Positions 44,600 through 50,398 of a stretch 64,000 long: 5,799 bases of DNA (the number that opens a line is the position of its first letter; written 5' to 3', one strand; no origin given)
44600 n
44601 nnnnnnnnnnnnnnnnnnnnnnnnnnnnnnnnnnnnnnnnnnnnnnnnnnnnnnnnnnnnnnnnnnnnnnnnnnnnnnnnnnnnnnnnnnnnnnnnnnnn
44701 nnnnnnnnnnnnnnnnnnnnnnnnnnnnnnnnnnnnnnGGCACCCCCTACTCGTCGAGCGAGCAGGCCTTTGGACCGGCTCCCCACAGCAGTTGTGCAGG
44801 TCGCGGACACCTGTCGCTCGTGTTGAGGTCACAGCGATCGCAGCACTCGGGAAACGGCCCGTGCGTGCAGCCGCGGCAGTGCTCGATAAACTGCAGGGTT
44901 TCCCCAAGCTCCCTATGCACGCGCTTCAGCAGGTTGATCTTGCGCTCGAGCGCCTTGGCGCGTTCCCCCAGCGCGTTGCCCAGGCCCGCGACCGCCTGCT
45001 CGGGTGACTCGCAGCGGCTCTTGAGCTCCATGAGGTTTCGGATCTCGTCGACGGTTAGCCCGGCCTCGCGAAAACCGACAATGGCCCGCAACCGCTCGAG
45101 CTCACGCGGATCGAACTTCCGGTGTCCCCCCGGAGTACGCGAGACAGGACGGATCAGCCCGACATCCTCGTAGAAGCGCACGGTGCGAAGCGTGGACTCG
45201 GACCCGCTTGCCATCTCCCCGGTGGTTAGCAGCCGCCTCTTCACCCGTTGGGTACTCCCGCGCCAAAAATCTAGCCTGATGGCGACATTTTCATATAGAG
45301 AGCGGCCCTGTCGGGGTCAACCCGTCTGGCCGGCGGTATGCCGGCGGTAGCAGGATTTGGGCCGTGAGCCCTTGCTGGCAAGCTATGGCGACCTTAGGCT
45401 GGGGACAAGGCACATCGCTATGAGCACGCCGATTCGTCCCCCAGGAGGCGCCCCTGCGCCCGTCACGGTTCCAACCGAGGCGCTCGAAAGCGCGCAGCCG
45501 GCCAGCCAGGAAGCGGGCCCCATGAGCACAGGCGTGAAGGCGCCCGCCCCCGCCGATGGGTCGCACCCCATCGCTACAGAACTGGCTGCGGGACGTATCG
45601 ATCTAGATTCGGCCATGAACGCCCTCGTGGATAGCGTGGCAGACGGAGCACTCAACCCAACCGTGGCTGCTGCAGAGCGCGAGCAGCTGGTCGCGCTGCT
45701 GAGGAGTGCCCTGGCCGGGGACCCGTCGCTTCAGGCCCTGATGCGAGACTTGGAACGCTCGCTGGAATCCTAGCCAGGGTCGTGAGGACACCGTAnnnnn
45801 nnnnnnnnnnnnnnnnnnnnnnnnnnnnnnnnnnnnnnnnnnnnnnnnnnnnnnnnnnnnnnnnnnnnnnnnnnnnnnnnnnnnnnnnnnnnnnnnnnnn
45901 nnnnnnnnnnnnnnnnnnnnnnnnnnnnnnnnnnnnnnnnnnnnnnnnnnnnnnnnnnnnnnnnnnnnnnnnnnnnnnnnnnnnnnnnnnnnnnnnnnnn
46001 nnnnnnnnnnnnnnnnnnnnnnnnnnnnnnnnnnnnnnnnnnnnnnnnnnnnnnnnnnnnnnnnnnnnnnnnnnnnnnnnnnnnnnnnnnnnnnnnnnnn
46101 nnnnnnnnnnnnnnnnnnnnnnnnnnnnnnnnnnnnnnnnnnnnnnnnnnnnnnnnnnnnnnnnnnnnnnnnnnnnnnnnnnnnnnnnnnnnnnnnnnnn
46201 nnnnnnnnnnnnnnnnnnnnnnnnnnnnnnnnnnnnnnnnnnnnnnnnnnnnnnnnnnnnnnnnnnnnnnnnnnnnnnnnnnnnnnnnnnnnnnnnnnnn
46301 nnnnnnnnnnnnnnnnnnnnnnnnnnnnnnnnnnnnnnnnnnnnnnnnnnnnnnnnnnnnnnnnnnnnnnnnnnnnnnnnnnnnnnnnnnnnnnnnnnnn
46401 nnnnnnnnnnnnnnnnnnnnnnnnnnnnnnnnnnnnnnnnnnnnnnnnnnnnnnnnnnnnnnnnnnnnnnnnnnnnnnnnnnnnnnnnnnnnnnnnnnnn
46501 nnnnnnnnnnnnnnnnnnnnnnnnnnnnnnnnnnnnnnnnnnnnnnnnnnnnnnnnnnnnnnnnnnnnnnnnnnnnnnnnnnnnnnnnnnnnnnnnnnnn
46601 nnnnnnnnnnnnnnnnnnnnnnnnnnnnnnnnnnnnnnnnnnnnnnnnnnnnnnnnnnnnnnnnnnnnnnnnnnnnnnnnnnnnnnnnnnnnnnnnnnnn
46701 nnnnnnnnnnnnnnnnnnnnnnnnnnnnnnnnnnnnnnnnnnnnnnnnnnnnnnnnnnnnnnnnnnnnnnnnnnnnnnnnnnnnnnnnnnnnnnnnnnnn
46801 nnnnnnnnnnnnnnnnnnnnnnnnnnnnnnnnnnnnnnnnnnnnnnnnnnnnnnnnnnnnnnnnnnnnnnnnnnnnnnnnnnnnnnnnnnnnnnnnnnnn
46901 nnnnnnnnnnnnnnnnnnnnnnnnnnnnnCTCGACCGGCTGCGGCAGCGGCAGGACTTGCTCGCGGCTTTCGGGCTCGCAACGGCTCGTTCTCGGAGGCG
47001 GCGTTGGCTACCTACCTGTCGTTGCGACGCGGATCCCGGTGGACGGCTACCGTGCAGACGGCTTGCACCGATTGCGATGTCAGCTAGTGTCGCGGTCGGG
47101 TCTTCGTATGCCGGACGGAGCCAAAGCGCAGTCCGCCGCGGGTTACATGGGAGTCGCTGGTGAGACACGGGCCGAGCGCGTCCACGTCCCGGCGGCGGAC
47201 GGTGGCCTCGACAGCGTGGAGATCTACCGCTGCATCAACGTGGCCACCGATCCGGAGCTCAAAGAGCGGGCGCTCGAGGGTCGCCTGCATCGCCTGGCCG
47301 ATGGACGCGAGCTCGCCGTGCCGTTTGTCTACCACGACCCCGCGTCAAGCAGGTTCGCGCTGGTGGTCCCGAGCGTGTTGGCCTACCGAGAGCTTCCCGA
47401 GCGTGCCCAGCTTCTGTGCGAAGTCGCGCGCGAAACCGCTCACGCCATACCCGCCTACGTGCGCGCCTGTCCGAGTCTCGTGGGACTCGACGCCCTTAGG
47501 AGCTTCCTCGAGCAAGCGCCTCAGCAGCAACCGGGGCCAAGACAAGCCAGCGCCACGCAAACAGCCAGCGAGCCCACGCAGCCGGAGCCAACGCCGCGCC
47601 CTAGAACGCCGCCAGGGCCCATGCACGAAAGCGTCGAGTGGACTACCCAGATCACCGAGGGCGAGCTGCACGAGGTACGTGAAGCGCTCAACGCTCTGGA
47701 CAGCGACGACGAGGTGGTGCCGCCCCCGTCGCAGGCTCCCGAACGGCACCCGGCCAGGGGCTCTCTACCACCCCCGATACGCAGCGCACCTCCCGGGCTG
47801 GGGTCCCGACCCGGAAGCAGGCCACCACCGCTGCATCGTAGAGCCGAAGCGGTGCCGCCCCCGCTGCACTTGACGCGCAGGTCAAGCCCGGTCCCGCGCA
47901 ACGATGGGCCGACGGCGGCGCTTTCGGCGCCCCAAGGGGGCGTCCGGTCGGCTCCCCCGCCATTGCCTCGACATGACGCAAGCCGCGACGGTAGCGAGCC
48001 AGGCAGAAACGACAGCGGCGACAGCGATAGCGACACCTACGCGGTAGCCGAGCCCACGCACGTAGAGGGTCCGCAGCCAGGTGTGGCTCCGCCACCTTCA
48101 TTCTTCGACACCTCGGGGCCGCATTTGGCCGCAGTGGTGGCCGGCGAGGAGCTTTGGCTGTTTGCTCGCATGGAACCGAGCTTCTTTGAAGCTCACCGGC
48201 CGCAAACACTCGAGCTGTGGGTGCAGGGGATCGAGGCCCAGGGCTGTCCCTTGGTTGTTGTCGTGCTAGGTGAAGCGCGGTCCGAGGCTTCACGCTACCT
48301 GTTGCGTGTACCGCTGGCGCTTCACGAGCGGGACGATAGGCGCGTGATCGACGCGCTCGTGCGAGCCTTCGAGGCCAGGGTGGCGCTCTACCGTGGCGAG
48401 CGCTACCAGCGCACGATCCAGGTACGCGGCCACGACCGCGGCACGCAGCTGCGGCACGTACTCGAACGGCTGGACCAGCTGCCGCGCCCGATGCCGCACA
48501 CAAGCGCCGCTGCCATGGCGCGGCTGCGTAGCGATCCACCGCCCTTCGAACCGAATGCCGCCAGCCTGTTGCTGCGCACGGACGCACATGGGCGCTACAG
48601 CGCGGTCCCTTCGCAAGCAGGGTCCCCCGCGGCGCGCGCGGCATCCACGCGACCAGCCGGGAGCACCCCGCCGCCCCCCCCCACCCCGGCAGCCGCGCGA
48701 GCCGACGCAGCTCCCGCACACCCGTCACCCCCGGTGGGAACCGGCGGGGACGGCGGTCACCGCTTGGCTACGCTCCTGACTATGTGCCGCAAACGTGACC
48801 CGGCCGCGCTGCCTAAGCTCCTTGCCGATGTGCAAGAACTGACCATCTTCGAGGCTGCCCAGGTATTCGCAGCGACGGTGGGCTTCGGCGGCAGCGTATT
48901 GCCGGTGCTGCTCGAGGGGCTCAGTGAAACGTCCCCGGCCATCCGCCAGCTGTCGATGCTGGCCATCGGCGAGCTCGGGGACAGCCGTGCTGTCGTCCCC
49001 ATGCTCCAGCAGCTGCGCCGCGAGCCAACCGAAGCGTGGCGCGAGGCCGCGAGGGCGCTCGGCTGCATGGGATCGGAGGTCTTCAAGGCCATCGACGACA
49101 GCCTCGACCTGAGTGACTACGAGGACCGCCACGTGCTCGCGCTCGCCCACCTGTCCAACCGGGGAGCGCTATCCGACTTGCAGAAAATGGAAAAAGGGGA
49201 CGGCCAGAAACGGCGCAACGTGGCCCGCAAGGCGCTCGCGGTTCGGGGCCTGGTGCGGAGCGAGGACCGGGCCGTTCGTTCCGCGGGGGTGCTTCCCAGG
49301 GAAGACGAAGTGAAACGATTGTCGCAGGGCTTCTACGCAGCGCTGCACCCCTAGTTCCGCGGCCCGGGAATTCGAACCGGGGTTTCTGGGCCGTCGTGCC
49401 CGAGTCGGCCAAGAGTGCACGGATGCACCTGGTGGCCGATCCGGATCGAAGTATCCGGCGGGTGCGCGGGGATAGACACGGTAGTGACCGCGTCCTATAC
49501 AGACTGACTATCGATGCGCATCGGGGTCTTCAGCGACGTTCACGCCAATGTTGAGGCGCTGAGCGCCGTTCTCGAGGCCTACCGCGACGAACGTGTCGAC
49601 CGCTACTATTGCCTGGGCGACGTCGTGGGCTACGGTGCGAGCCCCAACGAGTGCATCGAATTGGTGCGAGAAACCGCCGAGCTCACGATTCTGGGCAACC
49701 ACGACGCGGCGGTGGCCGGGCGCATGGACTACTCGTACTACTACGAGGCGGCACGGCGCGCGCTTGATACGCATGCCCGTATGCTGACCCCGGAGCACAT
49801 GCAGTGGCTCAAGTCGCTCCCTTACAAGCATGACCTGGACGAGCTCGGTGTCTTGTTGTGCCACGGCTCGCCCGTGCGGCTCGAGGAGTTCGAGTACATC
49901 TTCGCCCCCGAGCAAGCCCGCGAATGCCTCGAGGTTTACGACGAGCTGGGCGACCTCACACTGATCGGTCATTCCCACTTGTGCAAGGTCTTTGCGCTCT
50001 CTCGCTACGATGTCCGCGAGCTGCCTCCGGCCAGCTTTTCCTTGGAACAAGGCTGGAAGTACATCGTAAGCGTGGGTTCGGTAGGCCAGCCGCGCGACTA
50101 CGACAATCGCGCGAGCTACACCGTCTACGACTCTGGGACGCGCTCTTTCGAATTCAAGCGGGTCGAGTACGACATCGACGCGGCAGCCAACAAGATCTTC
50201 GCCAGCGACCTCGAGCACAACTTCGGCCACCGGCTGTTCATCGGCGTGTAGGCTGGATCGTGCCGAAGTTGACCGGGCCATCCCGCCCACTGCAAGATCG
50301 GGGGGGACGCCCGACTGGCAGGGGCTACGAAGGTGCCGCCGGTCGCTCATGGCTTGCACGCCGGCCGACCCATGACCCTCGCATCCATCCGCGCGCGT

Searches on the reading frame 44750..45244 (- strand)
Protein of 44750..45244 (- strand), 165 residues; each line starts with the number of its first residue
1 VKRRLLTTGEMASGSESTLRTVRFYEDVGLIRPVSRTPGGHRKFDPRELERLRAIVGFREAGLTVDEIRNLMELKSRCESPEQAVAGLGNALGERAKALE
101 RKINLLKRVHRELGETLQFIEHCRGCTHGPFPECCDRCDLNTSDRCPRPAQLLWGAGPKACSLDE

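Call 24: search_protein_families(library=pfam, proteins=[window:44750-45244:-], max_evalue=0.0001)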
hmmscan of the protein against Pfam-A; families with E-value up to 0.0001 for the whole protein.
window:44750-45244:- (165 aa): 3 families
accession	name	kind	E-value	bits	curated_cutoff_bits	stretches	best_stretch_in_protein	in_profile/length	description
PF13411.12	MerR_1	-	1.7e-15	57.3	21.6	1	7-73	2-67/69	MerR HTH family regulatory protein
PF09278.17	MerR-DNA-bind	-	3.4e-09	37.6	25.4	1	49-114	1-63/65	MerR, DNA binding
PF00376.29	MerR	-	4.7e-09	36.4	28.2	1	7-44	1-38/38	MerR family regulatory protein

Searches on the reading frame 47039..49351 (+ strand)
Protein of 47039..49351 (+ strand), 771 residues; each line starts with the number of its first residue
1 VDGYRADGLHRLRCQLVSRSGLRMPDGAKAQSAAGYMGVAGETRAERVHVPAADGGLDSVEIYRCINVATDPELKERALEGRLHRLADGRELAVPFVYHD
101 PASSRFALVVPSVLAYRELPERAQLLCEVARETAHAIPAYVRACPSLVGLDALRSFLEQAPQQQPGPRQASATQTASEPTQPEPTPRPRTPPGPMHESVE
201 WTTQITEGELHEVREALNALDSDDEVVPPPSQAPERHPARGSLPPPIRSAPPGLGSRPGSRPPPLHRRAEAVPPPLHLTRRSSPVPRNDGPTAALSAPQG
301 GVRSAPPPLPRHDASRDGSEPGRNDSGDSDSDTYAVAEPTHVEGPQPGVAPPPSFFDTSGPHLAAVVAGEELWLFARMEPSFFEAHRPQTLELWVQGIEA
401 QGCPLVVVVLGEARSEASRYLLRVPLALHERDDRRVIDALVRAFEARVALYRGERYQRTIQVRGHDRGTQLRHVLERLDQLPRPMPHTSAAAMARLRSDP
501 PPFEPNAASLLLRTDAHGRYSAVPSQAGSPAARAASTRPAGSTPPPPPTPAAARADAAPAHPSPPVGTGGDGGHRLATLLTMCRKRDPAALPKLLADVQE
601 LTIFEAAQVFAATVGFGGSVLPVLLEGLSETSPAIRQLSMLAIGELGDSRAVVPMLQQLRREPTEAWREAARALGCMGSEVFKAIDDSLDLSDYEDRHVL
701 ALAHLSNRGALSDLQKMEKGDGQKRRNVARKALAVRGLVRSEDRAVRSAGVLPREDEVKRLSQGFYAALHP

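Call 24: search_protein_families(library=pfam, proteins=[window:47039-49351:+], max_evalue=0.0001)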
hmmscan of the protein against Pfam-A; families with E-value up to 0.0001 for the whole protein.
window:47039-49351:+ (771 aa): 1 family
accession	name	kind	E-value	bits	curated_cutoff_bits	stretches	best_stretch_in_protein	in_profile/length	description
PF13646.12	HEAT_2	-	1.3e-08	35.4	27.7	1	605-674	19-87/88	HEAT repeats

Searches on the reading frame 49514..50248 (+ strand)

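Call 24: search_protein_families(library=pfam, proteins=[window:49514-50248:+], max_evalue=0.0001)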
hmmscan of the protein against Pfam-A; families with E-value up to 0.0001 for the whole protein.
window:49514-50248:+ (245 aa): 2 families
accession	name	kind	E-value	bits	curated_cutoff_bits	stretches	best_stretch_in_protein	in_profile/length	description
PF00149.33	Metallophos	-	2.4e-15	57.9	21.5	1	1-155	1-189/191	Calcineurin-like phosphoesterase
PF12850.12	Metallophos_2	-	4e-15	56.6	27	1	1-206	1-150/154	Calcineurin-like phosphoesterase superfamily domain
